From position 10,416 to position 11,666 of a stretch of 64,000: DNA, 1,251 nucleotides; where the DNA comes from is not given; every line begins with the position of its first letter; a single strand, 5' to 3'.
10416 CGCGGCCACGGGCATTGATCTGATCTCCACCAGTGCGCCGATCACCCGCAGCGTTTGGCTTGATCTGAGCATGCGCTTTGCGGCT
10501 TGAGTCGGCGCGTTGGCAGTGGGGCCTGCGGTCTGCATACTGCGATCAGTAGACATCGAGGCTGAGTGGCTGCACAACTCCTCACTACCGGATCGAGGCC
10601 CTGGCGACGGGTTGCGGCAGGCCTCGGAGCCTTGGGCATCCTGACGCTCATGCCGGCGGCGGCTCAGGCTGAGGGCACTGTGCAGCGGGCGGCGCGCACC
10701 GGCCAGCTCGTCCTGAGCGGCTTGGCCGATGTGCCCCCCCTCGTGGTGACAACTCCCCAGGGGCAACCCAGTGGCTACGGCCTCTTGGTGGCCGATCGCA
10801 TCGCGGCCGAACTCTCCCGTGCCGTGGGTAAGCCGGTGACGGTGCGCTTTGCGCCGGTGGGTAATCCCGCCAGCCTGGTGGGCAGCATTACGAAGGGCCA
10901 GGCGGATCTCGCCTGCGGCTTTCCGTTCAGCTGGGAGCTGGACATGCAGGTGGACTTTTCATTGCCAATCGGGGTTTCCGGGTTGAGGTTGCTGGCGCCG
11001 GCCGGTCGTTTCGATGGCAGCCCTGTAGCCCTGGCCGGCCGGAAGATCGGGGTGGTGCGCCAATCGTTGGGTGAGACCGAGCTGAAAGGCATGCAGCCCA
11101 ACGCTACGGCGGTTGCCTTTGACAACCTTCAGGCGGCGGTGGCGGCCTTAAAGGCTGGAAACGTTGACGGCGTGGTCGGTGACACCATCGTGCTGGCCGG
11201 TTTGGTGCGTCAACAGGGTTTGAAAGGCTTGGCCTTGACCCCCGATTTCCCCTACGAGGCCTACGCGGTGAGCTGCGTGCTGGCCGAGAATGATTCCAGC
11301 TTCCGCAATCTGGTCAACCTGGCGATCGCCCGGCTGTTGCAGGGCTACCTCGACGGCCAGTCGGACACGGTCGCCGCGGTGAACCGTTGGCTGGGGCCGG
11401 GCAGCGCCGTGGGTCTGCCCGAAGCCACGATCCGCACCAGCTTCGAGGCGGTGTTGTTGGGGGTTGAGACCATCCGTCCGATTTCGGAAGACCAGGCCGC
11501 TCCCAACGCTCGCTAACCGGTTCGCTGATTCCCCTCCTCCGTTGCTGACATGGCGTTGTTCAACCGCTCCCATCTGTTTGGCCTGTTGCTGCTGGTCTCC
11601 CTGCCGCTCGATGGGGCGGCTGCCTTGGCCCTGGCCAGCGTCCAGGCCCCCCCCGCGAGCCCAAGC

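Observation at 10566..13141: Orphan binding protein + secreted Gly-rich pentad-repeat protein + radical SAM/SPASM enzyme: a compact RiPP-like cassette of unknown function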

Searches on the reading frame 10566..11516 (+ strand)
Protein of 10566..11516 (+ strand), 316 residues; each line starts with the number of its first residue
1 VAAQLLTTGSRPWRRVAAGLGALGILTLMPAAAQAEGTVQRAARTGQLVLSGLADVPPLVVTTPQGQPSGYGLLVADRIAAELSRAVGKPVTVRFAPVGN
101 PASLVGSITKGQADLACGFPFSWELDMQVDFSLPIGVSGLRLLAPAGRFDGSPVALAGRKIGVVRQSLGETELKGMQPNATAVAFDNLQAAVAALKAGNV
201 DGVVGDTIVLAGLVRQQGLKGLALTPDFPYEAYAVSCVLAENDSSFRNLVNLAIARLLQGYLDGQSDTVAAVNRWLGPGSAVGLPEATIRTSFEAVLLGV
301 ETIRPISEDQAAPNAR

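Call 3: search_protein_families(library=ncbifam, proteins=[window:10566-11516:+], max_evalue=0.01)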
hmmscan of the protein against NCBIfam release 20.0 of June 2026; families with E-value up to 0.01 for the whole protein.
window:10566-11516:+ (316 aa): 6 families
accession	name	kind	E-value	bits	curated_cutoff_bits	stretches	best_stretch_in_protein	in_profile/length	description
TIGR04262.1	orph_peri_GRRM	subfamily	1.4e-71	240.8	190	1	46-303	1-255/257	extracellular substrate binding-like orphan protein GrrP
TIGR01096.1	3A0103s03R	subfamily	9.7e-16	58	256.35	1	28-257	8-236/250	lysine/arginine/ornithine ABC transporter substrate-binding protein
NF041765.1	ArtJ_Ecoli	equivalog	3.9e-09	36.5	510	1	118-217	87-185/243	arginine ABC transporter substrate-binding protein ArtJ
NF008426.0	PRK11260.1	equivalog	8.1e-09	35.1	312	1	20-259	14-248/266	cystine ABC transporter substrate-binding protein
NF041764.1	ArtI_Ecoli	equivalog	3e-06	26.8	522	1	117-215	86-183/243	arginine ABC transporter substrate-binding protein ArtI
NF011583.0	PRK15007.1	subfamily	1.1e-05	25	358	1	117-215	86-183/243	arginine ABC transporter substrate-binding protein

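Call 4: search_protein_families(library=pfam, proteins=[window:10566-11516:+], max_evalue=0.01)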
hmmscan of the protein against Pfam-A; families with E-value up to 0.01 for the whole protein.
window:10566-11516:+ (316 aa): 2 families
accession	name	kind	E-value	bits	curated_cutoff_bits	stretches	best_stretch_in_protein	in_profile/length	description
PF00497.25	SBP_bac_3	-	5.6e-08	33.1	26.4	1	54-259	7-118/132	Bacterial extracellular solute-binding proteins, family 3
PF12974.12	Phosphonate-bd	-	0.0024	17.7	27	0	181-236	138-198/242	ABC transporter, phosphonate, periplasmic substrate-binding protein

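Call 20: search_solved_structures(query=window:10566-11516:+, max_evalue=0.01, show_alignments=3)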
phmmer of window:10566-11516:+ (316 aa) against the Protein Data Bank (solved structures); distinct sequences matched with E-value up to 0.01: 23.
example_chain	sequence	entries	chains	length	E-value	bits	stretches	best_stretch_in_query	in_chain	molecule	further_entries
4zv1_A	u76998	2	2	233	2.8e-11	46.4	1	66-258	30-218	AncQR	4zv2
4q0c_A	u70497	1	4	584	3.3e-08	36.3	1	54-221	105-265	Virulence sensor protein BvgS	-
4i62_A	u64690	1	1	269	1.1e-06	31.3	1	25-257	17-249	Amino acid ABC transporter, periplasmic amino acid-binding protein, putative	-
6h1u_A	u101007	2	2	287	7e-06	28.6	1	65-257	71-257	Probable glutamine-binding lipoprotein GlnH (GLNBP)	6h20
6h2t_A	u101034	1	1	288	7.1e-06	28.6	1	65-257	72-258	Probable glutamine-binding lipoprotein GlnH (GLNBP)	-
3tql_A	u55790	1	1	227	1.9e-05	27.2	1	54-224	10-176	Arginine-binding protein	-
5t0w_A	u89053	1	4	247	3.6e-05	26.3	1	37-255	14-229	AncCDT-1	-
2pyy_A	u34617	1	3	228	3.6e-05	26.3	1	54-259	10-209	Ionotropic glutamate receptor bacterial homologue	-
5tuj_C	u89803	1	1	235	3.9e-05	26.2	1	38-255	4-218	Ancestral protein CDT-Anc1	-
9e2b_A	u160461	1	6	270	0.00011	24.8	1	36-251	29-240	ABC-type transporter, periplasmic subunit family 3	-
4h5f_A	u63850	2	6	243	0.00027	23.4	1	82-258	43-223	Amino acid ABC superfamily ATP binding cassette transporter, binding protein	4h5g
7ejg_C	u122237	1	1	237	0.00042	22.8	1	111-251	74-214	EAL domain-containing protein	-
2ia4_A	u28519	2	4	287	0.00055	22.4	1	31-257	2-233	Putative periplasmic binding transport protein | PERIPLASMIC BINDING TRANSPORT PROTEIN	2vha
4zef_A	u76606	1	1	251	0.00075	22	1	89-217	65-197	Amino acid ABC transporter amino acid-binding/permease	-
5l9o_A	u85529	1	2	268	0.0015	21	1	51-255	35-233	Deoxyfructosyl-amino Acid Transporter Periplasmic Binding Protein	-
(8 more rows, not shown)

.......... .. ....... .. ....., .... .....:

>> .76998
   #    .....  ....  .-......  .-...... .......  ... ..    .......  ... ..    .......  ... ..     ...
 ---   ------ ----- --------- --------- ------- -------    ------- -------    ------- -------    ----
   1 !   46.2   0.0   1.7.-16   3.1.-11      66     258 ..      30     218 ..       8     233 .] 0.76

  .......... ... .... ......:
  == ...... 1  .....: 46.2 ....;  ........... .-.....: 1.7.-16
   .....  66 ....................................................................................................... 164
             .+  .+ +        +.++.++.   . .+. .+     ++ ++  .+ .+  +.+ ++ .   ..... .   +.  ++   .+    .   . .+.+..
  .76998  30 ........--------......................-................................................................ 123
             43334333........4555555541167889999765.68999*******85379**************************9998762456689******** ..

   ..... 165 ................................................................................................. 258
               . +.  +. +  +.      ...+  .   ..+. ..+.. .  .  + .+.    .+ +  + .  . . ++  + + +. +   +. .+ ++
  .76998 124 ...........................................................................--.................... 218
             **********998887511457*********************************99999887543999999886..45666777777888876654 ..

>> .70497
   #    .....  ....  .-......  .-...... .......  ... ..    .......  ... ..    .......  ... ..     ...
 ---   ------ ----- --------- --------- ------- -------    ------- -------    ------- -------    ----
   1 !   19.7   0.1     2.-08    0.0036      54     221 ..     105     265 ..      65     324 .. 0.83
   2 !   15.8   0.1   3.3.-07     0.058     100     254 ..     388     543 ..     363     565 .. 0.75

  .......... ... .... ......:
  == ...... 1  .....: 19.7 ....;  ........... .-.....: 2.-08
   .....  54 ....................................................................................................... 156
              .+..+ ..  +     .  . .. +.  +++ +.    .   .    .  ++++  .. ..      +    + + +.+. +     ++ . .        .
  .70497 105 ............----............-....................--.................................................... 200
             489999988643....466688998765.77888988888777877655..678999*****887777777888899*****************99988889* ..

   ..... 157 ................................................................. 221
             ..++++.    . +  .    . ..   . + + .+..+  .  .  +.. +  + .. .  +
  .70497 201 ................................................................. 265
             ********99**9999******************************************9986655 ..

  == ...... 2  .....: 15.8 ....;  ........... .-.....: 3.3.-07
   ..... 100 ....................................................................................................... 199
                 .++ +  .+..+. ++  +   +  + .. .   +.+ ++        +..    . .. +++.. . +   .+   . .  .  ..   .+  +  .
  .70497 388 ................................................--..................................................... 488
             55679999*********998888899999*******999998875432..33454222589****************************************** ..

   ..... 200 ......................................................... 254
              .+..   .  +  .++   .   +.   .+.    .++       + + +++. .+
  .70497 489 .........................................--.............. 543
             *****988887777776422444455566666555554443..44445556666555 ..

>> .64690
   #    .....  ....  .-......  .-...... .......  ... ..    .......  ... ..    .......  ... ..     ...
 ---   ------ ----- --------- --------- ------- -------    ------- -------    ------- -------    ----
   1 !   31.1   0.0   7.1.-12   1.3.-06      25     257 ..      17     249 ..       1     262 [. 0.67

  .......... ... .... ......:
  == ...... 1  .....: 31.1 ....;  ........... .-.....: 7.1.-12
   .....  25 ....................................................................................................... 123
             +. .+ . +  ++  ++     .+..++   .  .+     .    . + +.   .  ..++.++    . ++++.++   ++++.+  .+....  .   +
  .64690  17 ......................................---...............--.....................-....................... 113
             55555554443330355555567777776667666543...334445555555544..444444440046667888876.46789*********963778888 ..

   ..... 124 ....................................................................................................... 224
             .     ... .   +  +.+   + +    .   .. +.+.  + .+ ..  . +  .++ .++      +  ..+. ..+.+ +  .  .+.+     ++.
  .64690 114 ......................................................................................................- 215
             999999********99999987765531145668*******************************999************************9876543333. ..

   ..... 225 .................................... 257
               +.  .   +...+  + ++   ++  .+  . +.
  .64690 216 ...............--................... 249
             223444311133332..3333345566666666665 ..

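Call 40: find_homologous_proteins(query=window:10566-11516:+, max_evalue=1e-10)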
Query window:10566-11516:+ (316 aa): 320 proteins with E <= 1e-10 among 8000 candidates; the best 120 are listed.
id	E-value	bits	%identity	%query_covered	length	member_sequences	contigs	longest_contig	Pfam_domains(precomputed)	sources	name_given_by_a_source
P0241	2.2e-165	567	87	98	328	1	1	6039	PF00497.26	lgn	-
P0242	2.0e-163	561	92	91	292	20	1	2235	PF00497.26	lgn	-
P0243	1.2e-162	558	91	89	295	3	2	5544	PF00497.26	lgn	-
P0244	2.4e-160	551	82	100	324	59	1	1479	PF00497.26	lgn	-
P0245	1.5e-158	545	89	89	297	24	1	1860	PF00497.26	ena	-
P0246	6.0e-158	543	85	89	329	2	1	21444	PF00497.26,PF12974.13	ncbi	-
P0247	1.5e-156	538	88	89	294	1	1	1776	PF00497.26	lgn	-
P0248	1.9e-153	528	80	100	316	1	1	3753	PF00497.26,PF12974.13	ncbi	-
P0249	4.5e-152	523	82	93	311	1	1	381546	PF00497.26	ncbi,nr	ncbi:extracellular substrate binding-like orphan protein GrrP [Cyanobium sp. Aljojuca 7D2]|nr:extrac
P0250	5.5e-152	523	82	93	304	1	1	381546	PF00497.26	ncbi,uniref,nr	ncbi:extracellular substrate binding-like orphan protein GrrP [Cyanobium sp. Aljojuca 7D2]|uniref:ex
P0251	1.8e-151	521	82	93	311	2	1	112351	PF00497.26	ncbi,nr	ncbi:extracellular substrate binding-like orphan protein GrrP [Cyanobium sp. ATX 6E8]|nr:extracellul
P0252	6.2e-151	520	82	93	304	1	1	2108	PF00497.26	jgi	jgi:polar amino acid transport system substrate-binding protein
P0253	1.1e-150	519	82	93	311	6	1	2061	PF00497.26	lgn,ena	-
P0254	2.0e-150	518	80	96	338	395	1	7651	PF00497.26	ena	-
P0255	2.1e-150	518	82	93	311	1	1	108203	PF00497.26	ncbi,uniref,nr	ncbi:extracellular substrate binding-like orphan protein GrrP [Synechococcus sp. 8F6]|uniref:extrace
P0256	7.4e-150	516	81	93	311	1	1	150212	PF00497.26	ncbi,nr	ncbi:extracellular substrate binding-like orphan protein GrrP [Cyanobium sp. Alchichica 3B3-8F6]|nr:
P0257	8.9e-150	516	78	96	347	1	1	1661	PF00497.26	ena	-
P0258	9.1e-150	516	81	93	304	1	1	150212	PF00497.26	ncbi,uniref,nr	ncbi:extracellular substrate binding-like orphan protein GrrP [Cyanobium sp. Alchichica 3B3-8F6]|uni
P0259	1.1e-148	512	84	86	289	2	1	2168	PF00497.26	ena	-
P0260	1.8e-148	512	79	96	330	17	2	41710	PF00497.26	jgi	-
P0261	2.4e-148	511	78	96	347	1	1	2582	PF00497.26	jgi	jgi:polar amino acid transport system substrate-binding protein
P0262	3.3e-148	511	78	96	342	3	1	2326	PF00497.26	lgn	-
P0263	3.5e-148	511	77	96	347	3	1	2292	PF00497.26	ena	-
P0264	9.5e-148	509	84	86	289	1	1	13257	PF00497.26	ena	-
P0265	6.6e-147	506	77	96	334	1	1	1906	PF00497.26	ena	-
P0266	2.0e-146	505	77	96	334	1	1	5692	PF00497.26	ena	-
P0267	3.7e-146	504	83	90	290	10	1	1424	PF00497.26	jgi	jgi:polar amino acid transport system substrate-binding protein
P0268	8.5e-146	503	77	96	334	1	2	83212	PF00497.26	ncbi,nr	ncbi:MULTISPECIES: extracellular substrate binding-like orphan protein GrrP [Cyanobium]|nr:MULTISPEC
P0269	9.1e-146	503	77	96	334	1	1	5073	PF00497.26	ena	-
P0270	1.0e-145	503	77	96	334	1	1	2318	PF00497.26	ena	-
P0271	1.0e-145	503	77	96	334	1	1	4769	PF00497.26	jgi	-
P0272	1.8e-145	502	81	91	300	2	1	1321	PF00497.26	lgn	-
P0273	2.2e-145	501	76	96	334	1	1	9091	PF00497.26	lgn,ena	-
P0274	2.2e-145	501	76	96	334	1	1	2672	PF00497.26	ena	-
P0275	2.2e-145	501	76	96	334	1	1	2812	PF00497.26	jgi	-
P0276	2.4e-145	501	77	96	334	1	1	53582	PF00497.26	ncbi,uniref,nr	ncbi:extracellular substrate binding-like orphan protein GrrP [Cyanobium sp. BA5m-21]|uniref:extrace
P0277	3.1e-145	501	76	96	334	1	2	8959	PF00497.26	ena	-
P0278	4.4e-145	500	77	96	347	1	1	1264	PF00497.26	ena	-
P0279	5.2e-145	500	77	96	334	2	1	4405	PF00497.26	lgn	-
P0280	9.3e-145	499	80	92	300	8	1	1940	PF00497.26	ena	-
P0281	1.6e-144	499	76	96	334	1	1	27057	PF00497.26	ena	-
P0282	2.1e-144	498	76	96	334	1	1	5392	PF00497.26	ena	-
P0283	2.7e-144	498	76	96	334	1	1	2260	PF00497.26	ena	-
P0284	3.6e-144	497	76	96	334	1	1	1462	PF00497.26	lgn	-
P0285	4.6e-143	494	79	92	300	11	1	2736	PF00497.26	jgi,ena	jgi:polar amino acid transport system substrate-binding protein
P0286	2.5e-142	491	78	92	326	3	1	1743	PF00497.26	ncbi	-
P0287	1.2e-138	479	75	96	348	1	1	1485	PF00497.26,PF12974.13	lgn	-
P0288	1.0e-137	476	80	89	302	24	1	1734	PF00497.26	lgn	-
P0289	5.2e-137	474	79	87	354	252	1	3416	PF00497.26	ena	-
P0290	8.2e-137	473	77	94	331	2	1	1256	PF00497.26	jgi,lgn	-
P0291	6.8e-135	467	76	94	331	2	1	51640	PF00497.26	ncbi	-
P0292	6.1e-134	464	77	89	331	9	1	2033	PF00497.26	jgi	jgi:polar amino acid transport system substrate-binding protein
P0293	3.3e-133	462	77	89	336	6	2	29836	PF00497.26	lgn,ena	-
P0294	2.2e-130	452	77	85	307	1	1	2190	PF00497.26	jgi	-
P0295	1.5e-129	450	84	78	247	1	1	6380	PF00497.26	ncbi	ncbi:MAG: extracellular substrate binding-like orphan protein GrrP, partial [Cyanobium sp.]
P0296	4.5e-129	448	80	81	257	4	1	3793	PF00497.26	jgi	jgi:polar amino acid transport system substrate-binding protein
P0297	4.5e-128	445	79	81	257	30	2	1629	PF00497.26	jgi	jgi:polar amino acid transport system substrate-binding protein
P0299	1.5e-115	404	66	93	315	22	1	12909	PF00497.26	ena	-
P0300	1.9e-112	393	69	87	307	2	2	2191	PF00497.26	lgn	-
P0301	2.5e-111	390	67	87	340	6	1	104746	PF00497.26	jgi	-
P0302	4.0e-110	386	65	87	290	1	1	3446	PF00497.26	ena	-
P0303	1.1e-109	384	68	87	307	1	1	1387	PF00497.26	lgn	-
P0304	4.0e-108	379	64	88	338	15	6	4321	PF00497.26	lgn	-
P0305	1.2e-107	378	68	87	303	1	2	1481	PF00497.26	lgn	-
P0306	2.3e-107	377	63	91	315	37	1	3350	PF00497.26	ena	-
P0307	5.8e-107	375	66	85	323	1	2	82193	PF00497.26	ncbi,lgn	-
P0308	1.4e-106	374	61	97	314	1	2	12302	PF00497.26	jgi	jgi:polar amino acid transport system substrate-binding protein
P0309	1.2e-105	371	61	90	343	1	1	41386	PF00497.26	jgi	-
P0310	2.1e-105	370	59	97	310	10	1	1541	PF00497.26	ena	-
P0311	4.5e-105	369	61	93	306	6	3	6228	PF00497.26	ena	-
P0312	4.7e-105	369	61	93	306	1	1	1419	PF00497.26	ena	-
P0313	5.7e-105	369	61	89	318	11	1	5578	PF00497.26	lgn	-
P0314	9.5e-105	368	61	89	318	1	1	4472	PF00497.26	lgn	-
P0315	9.5e-105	368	61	93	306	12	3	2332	PF00497.26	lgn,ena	-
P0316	1.0e-104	368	61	93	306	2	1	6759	PF00497.26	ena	-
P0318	1.3e-104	368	60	94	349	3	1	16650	PF00497.26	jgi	jgi:polar amino acid transport system substrate-binding protein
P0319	2.2e-104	367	62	90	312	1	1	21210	PF00497.26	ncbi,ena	-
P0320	2.5e-104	367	65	87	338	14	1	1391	PF00497.26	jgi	jgi:polar amino acid transport system substrate-binding protein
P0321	2.6e-104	367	60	94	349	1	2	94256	PF00497.26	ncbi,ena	-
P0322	2.6e-104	367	60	93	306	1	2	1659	PF00497.26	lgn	-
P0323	2.7e-104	367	64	85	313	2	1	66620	PF00497.26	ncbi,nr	ncbi:MAG: extracellular substrate binding-like orphan protein GrrP [Cyanobacteria bacterium]|nr:extr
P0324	2.8e-104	367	64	85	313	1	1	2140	PF00497.26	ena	-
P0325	4.0e-104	366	60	93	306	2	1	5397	PF00497.26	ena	-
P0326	6.1e-104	365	60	94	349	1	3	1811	PF00497.26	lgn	-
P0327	7.6e-104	365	62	86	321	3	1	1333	PF00497.26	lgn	-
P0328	7.8e-104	365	61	90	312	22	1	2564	PF00497.26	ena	-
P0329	8.5e-104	365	60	93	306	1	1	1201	PF00497.26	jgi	-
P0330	8.9e-104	365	62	87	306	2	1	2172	PF00497.26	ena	-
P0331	9.2e-104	365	62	89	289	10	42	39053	PF00497.26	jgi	jgi:polar amino acid transport system substrate-binding protein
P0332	9.6e-104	365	61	90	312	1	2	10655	PF00497.26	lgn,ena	-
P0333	9.9e-104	365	60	92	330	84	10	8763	PF00497.26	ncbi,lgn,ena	-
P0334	1.3e-103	364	61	90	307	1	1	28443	PF00497.26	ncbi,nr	ncbi:MAG: extracellular substrate binding-like orphan protein GrrP [Cyanobacteria bacterium]|nr:extr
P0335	1.3e-103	364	60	93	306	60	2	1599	PF00497.26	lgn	-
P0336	1.9e-103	364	61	90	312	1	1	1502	PF00497.26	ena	-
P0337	2.2e-103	364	60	93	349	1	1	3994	PF00497.26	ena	-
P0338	2.6e-103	363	62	88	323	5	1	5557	PF00497.26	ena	-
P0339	2.7e-103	363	63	85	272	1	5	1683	PF00497.26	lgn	-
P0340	3.2e-103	363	61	90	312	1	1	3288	PF00497.26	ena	-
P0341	3.9e-103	363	62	87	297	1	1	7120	PF00497.26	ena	-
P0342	4.8e-103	362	60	89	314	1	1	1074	PF00497.26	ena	-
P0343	5.0e-103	362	60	89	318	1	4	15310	PF00497.26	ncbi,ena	-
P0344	5.0e-103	362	60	89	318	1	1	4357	PF00497.26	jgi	jgi:polar amino acid transport system substrate-binding protein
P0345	5.2e-103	362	61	87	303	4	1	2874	PF00497.26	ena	-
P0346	5.2e-103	362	64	85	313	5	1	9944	PF00497.26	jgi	-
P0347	5.2e-103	362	60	89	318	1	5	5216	PF00497.26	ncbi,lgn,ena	-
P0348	5.2e-103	362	60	89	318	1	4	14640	PF00497.26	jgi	jgi:polar amino acid transport system substrate-binding protein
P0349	6.2e-103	362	62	86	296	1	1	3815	PF00497.26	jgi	jgi:polar amino acid transport system substrate-binding protein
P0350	7.1e-103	362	64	86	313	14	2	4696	PF00497.26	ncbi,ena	-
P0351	7.2e-103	362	62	87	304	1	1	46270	PF00497.26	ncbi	ncbi:MAG: extracellular substrate binding-like orphan protein GrrP [Cyanobium sp.]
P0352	7.7e-103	362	61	86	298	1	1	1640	PF00497.26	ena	-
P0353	7.8e-103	362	62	87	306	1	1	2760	PF00497.26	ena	-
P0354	7.8e-103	362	62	85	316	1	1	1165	PF00497.26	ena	-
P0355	8.0e-103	362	60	93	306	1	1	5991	PF00497.26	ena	-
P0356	8.7e-103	362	61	87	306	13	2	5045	PF00497.26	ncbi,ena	-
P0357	8.9e-103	362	62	85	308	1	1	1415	PF00497.26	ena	-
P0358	8.9e-103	362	62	86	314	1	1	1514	PF00497.26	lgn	-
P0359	9.2e-103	362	62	85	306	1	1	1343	PF00497.26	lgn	-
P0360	9.6e-103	361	62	85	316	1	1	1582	PF00497.26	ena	-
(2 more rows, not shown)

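Call 51: predict_structure(alignment_id=A2)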
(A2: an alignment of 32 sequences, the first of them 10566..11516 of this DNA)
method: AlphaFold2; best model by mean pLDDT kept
length: 316 residues; sequences in the alignment: 32
mean_pLDDT: 77.8   pTM: 0.69
mean pLDDT of the five models: 77.8, 72.0, 70.7, 70.4, 69.8
residues with pLDDT >= 90: 106; 70-90: 132; 50-70: 30; < 50: 48
segments of 3 or more residues with pLDDT < 50: 1-34, 302-308, 310-316
pLDDT, mean of each block of 10 residues (from residue 1): 34 39 38 63 94 81 87 92 94 89 79 81 64 67 90 91 87 90 94 97 88 87 82 70 84 90 94 89 83 76 42 39
secondary structure, 60 per line:
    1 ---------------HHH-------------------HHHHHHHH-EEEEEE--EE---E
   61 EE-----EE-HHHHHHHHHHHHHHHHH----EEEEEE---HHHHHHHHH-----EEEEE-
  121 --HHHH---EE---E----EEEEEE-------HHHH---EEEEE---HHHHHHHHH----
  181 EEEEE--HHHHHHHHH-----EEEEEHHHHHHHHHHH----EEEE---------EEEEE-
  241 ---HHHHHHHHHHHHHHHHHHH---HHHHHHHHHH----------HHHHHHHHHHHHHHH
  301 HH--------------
elements in order: H38-45 E47-52 E60-62 H71-87 E92-97 H101-109 E115-119 H123-126 E140-145 H153-156 E160-164 H168-176 E181-185 H188-196 E202-206 H207-217 E222-225 E235-239 H244-262 H266-275 H286-302
